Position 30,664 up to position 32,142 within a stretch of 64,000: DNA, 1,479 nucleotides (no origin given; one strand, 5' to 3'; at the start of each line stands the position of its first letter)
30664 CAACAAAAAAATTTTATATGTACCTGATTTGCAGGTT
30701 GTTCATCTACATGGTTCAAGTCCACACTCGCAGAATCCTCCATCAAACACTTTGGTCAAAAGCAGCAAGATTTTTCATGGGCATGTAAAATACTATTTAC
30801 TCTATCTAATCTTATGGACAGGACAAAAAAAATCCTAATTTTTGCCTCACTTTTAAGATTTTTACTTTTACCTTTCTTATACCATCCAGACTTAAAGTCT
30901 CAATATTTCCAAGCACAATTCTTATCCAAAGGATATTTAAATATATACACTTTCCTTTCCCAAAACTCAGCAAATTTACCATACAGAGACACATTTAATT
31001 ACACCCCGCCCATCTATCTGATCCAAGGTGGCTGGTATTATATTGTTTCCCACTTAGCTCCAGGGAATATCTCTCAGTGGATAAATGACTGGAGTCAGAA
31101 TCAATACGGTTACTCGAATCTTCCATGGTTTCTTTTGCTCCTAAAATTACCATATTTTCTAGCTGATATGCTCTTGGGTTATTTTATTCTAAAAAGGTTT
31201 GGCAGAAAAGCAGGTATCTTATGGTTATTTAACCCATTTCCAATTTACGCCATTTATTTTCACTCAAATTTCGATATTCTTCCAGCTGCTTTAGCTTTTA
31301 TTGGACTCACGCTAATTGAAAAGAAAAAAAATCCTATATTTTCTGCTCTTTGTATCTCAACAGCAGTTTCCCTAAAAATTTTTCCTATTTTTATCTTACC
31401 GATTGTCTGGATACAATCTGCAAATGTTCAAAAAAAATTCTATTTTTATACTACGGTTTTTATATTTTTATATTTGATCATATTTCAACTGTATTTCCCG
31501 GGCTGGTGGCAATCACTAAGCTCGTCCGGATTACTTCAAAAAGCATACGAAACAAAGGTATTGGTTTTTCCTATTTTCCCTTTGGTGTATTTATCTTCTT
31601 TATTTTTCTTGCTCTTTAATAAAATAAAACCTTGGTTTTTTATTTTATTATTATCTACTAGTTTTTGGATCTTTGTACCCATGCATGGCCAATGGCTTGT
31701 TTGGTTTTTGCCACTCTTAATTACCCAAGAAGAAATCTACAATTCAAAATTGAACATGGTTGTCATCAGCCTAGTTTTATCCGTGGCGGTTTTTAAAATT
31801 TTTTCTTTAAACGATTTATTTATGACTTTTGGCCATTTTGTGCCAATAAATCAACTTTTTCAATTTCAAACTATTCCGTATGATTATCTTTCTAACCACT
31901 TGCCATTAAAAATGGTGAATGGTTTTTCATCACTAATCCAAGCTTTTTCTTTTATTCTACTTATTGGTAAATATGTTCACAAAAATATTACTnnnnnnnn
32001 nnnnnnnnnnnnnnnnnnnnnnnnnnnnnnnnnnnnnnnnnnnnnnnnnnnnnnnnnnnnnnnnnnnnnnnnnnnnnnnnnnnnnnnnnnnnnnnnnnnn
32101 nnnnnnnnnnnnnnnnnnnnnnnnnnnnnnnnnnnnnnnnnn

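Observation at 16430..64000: A roughly 47-kb glycan assembly island dominated by GT-C membrane glycosyltransferases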

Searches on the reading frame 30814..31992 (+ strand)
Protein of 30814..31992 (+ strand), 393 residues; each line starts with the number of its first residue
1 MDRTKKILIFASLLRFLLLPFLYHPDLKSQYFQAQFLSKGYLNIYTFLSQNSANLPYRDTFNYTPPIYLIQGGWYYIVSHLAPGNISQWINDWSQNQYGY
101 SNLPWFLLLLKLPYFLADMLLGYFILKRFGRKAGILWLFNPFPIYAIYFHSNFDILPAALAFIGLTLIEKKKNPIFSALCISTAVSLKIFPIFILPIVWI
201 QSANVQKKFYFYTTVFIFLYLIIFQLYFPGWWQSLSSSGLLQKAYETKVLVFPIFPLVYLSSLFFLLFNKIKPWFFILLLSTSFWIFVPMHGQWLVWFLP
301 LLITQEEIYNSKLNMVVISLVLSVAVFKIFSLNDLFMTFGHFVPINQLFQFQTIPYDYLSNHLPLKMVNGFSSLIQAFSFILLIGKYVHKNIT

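Call 4: search_protein_families(library=pfam, proteins=[window:30814-31992:+], max_evalue=0.01)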
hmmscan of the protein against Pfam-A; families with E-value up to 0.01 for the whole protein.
window:30814-31992:+ (393 aa): 0 families

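Call 15: search_protein_families(library=ncbifam, proteins=[window:30814-31992:+], max_evalue=0.1)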
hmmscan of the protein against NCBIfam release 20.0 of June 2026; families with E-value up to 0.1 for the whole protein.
window:30814-31992:+ (393 aa): 0 families

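Call 50: find_homologous_proteins(query=window:30814-31992:+, max_evalue=0.001)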
Query window:30814-31992:+ (393 aa): 21 proteins with E <= 0.001 among 8000 candidates.
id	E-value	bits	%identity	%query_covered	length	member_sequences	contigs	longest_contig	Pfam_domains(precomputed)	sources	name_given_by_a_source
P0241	1.3e-254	863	100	100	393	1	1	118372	-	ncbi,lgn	-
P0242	1.1e-123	431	54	94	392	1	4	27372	-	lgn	-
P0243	6.5e-89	317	43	93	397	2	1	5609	PF09594.17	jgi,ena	-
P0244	9.4e-65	237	38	99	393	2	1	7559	-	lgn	-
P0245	2.7e-61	226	37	93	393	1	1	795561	-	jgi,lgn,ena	-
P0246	3.4e-61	226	39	90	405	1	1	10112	-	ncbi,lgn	ncbi:MAG TPA: hypothetical protein VF828_02935 [Patescibacteria group bacterium]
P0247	2.1e-59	220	38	86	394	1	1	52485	-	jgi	jgi:hypothetical protein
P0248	7.0e-58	215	36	84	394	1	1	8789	PF09594.17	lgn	-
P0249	7.1e-58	215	38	93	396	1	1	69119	PF09594.17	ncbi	-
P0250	4.2e-50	189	37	88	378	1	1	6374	PF09594.17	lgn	-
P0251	7.0e-45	172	35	87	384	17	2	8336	-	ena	-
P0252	3.8e-44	170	47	45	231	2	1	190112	PF09594.17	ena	-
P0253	5.4e-41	159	37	68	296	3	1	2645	PF05007.20,PF09594.17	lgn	-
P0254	1.7e-38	151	32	87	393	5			PF09594.17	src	-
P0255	1.9e-36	144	31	88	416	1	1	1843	PF09594.17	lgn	-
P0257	5.3e-35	139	33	76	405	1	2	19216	PF09594.17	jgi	-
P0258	1.2e-22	99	37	49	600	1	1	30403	PF09594.17,PF06728.20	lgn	-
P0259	3.7e-16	77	27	84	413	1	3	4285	PF09594.17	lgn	-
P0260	2.4e-15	75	31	71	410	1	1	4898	PF09594.17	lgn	-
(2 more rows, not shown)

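Call 74: find_encoding_contigs(protein=P0242, flank=10000, max_places=2)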
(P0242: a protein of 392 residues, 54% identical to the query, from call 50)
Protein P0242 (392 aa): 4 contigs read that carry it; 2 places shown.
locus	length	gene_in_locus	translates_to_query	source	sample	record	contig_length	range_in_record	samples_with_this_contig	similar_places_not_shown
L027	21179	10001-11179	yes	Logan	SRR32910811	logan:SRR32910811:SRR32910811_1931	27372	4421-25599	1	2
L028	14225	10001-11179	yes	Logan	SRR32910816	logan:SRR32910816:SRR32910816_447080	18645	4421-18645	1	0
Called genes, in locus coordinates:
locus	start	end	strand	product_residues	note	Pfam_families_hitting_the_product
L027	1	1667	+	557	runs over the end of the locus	PF10131:PTPS_related (weak)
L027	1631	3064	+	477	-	PF01943:Polysacc_synt, PF13440:Polysacc_synt_3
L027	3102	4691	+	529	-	-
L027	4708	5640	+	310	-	PF00535:Glycos_transf_2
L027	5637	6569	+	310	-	PF00535:Glycos_transf_2, PF13641:Glyco_tranf_2_3 (weak)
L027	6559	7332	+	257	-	PF00535:Glycos_transf_2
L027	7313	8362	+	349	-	PF13439:Glyco_transf_4 (weak), PF00534:Glycos_transf_1, PF13692:Glyco_trans_1_4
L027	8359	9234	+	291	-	PF00535:Glycos_transf_2, PF10111:Glyco_tranf_2_2 (weak), PF13641:Glyco_tranf_2_3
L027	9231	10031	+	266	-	PF00535:Glycos_transf_2, PF10111:Glyco_tranf_2_2, PF13641:Glyco_tranf_2_3, PF13712:Glyco_tranf_2_5 (weak)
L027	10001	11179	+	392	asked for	-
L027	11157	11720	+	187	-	-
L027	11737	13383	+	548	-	-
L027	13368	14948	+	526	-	-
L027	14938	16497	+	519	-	PF02366:PMT (weak)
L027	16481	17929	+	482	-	PF02366:PMT (weak)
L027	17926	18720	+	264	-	PF13641:Glyco_tranf_2_3 (weak), PF00535:Glycos_transf_2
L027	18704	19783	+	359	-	PF13439:Glyco_transf_4, PF00534:Glycos_transf_1, PF13692:Glyco_trans_1_4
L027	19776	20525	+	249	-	PF00535:Glycos_transf_2, PF10111:Glyco_tranf_2_2 (weak)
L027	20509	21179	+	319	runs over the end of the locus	PF10111:Glyco_tranf_2_2, PF00535:Glycos_transf_2 (weak), PF13632:Glyco_trans_2_3 (weak)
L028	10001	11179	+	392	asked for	-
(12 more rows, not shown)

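Call 75: find_encoding_contigs(protein=P0245, flank=10000, max_places=2)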
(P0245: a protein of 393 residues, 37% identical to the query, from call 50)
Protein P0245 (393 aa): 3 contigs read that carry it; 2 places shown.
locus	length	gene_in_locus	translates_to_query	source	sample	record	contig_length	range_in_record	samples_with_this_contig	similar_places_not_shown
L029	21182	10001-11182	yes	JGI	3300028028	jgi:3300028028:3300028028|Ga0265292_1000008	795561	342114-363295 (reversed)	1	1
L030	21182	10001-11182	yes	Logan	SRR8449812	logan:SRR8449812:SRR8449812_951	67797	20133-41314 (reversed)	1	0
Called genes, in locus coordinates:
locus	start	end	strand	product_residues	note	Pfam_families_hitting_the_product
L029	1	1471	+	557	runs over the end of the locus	-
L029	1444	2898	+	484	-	PF01943:Polysacc_synt, PF13440:Polysacc_synt_3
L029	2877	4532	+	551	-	-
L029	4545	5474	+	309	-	PF00535:Glycos_transf_2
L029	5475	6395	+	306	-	PF00535:Glycos_transf_2, PF13641:Glyco_tranf_2_3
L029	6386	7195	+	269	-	PF00535:Glycos_transf_2, PF10111:Glyco_tranf_2_2 (faint)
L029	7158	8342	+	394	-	PF20706:GT4-conflict (weak), PF00534:Glycos_transf_1, PF13692:Glyco_trans_1_4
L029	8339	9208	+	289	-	PF00535:Glycos_transf_2, PF13641:Glyco_tranf_2_3, PF10111:Glyco_tranf_2_2 (faint), PF13506:Glyco_transf_21, PF13632:Glyco_trans_2_3 (weak)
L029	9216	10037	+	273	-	PF00535:Glycos_transf_2, PF10111:Glyco_tranf_2_2 (faint), PF13641:Glyco_tranf_2_3, PF13712:Glyco_tranf_2_5 (faint), PF13632:Glyco_trans_2_3 (weak), PF02709:Glyco_transf_7C (weak)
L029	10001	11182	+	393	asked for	-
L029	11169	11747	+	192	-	-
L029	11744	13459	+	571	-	-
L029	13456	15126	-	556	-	-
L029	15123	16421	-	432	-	-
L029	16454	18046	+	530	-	-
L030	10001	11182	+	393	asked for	-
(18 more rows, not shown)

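Call 88: predict_structure(alignment_id=A4)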
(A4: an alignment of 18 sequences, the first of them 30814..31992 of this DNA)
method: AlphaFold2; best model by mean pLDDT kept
length: 393 residues; sequences in the alignment: 18
mean_pLDDT: 88.7   pTM: 0.87
mean pLDDT of the five models: 88.7, 85.5, 85.4, 84.0, 84.0
residues with pLDDT >= 90: 210; 70-90: 176; 50-70: 7; < 50: 0
segments of 3 or more residues with pLDDT < 50: none
pLDDT, mean of each block of 10 residues (from residue 1): 90 96 91 92 91 85 88 94 93 92 95 96 95 93 90 93 92 92 92 89 89 96 91 80 83 91 91 89 81 83 84 84 83 87 91 90 82 78 79 60
secondary structure, 60 per line:
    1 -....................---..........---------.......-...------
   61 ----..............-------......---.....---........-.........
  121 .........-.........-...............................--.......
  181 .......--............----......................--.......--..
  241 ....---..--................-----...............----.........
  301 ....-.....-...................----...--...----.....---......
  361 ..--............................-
elements in order: H2-21 H25-34 H44-50 H65-78 H86-91 H95-99 H103-110 H112-129 H131-139 H141-171 H174-187 H190-201 H206-227 H230-236 H239-244 H254-267 H273-287 H292-304 H306-310 H312-330 H347-351 H355-362 H365-392
